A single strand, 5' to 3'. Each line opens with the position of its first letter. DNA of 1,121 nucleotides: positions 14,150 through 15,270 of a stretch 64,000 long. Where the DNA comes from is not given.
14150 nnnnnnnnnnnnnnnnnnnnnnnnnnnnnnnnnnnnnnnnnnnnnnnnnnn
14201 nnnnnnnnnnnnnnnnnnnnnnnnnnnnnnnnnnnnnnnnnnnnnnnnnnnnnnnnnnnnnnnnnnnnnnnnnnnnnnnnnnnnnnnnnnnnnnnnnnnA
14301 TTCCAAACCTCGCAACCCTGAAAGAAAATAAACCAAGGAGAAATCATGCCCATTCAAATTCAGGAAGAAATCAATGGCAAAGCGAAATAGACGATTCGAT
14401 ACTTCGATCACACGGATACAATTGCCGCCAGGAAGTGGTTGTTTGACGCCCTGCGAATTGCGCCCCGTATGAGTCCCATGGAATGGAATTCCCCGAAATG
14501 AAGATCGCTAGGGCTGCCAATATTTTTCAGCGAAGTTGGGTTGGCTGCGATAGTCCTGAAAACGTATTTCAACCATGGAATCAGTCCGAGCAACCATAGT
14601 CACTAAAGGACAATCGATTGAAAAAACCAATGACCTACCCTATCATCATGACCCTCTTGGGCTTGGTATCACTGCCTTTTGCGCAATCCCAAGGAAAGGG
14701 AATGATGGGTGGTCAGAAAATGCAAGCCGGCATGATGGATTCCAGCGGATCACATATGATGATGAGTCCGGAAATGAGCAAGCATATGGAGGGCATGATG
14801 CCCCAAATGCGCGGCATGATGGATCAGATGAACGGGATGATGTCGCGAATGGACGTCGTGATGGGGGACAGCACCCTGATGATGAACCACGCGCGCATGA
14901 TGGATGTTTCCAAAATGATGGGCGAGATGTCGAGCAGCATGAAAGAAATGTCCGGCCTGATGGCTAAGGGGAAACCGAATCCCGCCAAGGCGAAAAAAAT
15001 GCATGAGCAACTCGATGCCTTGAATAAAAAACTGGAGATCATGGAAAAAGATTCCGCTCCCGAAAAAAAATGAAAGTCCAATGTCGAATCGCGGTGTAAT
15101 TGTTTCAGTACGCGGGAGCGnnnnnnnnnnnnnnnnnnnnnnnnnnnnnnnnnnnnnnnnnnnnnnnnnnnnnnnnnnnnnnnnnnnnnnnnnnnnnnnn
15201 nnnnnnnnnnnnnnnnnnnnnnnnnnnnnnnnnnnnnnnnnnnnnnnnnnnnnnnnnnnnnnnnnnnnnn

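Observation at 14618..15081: Secreted methionine-rich protein placed 8 bp upstream of the N-ATPase operon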

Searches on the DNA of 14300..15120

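Call 66: search_rna_families(source=window, start=14300, end=15120, threshold=evalue, max_evalue=1)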
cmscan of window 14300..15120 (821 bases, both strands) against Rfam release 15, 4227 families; matches with E-value up to 1: 1.
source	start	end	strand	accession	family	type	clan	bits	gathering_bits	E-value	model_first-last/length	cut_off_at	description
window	14875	14908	+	RF01149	sR10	Gene; snRNA; snoRNA; CD-box;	-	14.7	45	0.48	1-54/54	no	Small nucleolar RNA sR10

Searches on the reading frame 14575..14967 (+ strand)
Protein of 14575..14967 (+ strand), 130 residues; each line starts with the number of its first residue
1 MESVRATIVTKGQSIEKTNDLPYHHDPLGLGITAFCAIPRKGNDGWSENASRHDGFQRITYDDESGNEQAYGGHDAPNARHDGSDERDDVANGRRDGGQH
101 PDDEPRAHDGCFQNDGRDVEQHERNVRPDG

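Call 73: list_cluster_members(proteins=[window:14575-14967:+, window:14750-15157:-, window:14824-15081:-, window:14648-15070:+, window:13174-14331:+, window:14702-15070:+])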
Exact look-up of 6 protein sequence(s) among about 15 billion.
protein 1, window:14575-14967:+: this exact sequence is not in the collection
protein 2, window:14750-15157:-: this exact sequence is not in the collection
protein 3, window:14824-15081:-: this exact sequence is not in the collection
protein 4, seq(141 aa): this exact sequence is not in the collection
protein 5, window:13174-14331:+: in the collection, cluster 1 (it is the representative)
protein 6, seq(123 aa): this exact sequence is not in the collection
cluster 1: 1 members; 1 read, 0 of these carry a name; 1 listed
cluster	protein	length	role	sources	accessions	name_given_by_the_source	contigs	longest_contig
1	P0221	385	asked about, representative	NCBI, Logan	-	-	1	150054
